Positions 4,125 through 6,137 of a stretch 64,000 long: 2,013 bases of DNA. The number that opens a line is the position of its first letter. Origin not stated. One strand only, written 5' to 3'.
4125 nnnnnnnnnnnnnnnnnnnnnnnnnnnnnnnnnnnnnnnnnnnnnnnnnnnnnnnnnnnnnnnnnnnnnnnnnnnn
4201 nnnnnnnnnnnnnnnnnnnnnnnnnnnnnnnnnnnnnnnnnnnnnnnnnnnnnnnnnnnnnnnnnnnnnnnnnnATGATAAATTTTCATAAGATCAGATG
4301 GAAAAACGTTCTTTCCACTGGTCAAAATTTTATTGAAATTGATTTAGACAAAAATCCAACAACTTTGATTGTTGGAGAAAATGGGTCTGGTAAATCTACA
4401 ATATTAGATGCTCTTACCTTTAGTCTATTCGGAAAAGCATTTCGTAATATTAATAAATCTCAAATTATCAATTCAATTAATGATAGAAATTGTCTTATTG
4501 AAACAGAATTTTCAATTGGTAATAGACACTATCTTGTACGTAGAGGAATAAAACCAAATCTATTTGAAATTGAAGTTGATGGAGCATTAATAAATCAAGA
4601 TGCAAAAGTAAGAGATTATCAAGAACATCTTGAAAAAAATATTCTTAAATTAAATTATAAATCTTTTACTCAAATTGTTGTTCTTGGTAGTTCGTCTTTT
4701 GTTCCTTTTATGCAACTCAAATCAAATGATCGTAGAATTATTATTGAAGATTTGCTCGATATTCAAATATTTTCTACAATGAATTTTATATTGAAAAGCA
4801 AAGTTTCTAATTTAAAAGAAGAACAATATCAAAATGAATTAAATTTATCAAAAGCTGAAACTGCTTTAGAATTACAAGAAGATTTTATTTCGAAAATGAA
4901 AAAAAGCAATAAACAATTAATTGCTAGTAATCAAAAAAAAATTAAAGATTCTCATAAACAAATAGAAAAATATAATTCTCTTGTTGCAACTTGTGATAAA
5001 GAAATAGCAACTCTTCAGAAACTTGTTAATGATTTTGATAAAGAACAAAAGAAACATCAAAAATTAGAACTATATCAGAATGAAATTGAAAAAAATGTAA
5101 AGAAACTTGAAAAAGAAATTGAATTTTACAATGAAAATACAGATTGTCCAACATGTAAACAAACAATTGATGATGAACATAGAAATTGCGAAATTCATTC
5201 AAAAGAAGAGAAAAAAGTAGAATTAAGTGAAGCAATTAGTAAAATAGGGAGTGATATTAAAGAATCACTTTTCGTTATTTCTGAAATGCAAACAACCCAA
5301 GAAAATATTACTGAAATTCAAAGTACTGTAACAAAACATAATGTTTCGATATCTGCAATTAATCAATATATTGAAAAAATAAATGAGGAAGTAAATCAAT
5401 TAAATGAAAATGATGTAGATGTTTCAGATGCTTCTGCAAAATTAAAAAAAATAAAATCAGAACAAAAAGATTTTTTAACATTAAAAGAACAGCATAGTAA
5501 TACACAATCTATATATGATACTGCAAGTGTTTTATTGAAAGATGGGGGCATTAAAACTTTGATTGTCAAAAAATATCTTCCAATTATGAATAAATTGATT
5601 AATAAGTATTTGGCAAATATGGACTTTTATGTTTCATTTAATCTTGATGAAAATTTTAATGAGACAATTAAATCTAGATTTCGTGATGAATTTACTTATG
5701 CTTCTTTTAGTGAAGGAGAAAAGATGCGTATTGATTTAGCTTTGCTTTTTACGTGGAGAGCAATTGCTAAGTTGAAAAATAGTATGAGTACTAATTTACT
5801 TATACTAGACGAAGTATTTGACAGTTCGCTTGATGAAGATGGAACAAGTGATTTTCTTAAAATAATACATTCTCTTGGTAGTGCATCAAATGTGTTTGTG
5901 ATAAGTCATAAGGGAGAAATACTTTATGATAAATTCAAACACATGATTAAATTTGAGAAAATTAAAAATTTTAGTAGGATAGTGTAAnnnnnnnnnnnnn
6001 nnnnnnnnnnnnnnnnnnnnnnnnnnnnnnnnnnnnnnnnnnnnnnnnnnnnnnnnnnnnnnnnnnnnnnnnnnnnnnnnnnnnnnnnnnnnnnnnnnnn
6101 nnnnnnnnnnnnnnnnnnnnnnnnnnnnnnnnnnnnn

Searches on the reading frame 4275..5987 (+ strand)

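Call 7: search_protein_families(library=phrogs, proteins=[window:4275-5987:+], max_evalue=0.00001)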
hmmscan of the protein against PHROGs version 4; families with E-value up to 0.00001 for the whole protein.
window:4275-5987:+ (570 aa): 5 families
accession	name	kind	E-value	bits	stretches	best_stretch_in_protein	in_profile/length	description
phrog_77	-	DNA, RNA and nucleotide metabolism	1.4e-163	547.7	1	1-569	295-952/967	SbcC-like subunit of palindrome specific endonuclease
phrog_19980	-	unknown function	9.7e-11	41.7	1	30-399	30-380/1068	-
phrog_21388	-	DNA, RNA and nucleotide metabolism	2e-10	41.8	1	1-91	1-98/126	exonuclease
phrog_1499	-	unknown function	2.7e-10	41.1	1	1-406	2-348/427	-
phrog_14451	-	unknown function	2e-07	31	0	343-549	303-495/553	-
